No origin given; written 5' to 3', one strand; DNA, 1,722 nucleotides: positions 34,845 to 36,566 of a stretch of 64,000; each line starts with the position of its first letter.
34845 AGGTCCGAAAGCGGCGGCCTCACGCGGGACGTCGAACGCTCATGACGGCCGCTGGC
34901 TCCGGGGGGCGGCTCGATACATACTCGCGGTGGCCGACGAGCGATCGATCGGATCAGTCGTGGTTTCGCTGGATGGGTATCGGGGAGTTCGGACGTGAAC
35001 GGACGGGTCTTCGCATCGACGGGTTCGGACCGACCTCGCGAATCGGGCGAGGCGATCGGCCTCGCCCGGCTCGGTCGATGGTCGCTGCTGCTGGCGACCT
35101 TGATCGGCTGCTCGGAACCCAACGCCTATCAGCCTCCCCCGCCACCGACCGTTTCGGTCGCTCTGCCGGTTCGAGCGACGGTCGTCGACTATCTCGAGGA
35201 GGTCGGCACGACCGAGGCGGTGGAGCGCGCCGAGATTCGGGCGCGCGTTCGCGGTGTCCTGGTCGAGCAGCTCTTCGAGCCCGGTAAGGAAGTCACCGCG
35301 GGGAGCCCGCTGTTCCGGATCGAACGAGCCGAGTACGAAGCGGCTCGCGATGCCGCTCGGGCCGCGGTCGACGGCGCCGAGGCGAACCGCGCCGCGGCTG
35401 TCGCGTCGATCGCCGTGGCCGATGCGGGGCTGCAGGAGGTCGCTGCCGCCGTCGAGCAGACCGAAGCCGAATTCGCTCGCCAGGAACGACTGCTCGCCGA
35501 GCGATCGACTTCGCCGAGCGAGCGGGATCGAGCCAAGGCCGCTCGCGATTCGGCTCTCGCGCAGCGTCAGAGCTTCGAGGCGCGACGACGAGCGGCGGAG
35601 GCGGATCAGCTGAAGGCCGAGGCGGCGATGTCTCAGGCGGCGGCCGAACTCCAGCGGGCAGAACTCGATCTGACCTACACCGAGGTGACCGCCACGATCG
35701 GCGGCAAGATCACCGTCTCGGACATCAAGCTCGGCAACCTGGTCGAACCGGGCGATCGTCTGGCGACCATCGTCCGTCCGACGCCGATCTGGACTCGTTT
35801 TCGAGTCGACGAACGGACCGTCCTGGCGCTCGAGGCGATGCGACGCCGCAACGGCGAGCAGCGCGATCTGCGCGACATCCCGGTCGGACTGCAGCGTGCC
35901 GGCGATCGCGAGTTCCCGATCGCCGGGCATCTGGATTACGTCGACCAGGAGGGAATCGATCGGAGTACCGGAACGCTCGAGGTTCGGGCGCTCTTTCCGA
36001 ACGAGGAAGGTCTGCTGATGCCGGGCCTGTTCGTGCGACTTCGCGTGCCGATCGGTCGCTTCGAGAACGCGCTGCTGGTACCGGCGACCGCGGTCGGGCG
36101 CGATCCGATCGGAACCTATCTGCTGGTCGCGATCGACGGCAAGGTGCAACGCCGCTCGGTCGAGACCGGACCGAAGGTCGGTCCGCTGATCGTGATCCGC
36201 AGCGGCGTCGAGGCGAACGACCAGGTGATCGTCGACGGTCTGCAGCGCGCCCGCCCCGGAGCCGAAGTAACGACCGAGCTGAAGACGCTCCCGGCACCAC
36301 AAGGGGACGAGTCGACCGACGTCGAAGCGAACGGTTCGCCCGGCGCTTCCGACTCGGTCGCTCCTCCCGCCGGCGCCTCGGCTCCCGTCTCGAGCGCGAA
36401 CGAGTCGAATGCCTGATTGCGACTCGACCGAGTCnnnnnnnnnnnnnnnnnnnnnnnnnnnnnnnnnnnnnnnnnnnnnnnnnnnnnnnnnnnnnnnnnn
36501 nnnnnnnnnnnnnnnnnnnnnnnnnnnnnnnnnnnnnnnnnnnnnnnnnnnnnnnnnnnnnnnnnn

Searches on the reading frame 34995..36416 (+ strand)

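Call 21: search_protein_families(library=pfam, proteins=[window:34995-36416:+], max_evalue=0.001)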
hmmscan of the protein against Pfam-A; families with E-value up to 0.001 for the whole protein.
window:34995-36416:+ (473 aa): 2 families
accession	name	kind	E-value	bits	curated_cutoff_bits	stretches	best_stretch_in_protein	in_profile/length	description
PF16576.10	HlyD_D23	-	8.3e-16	58.4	30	1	78-347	19-214/214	Barrel-sandwich domain of CusB or HlyD membrane-fusion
PF13437.12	HlyD_3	-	6.9e-11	43.3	22.2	1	231-344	2-106/106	HlyD family secretion protein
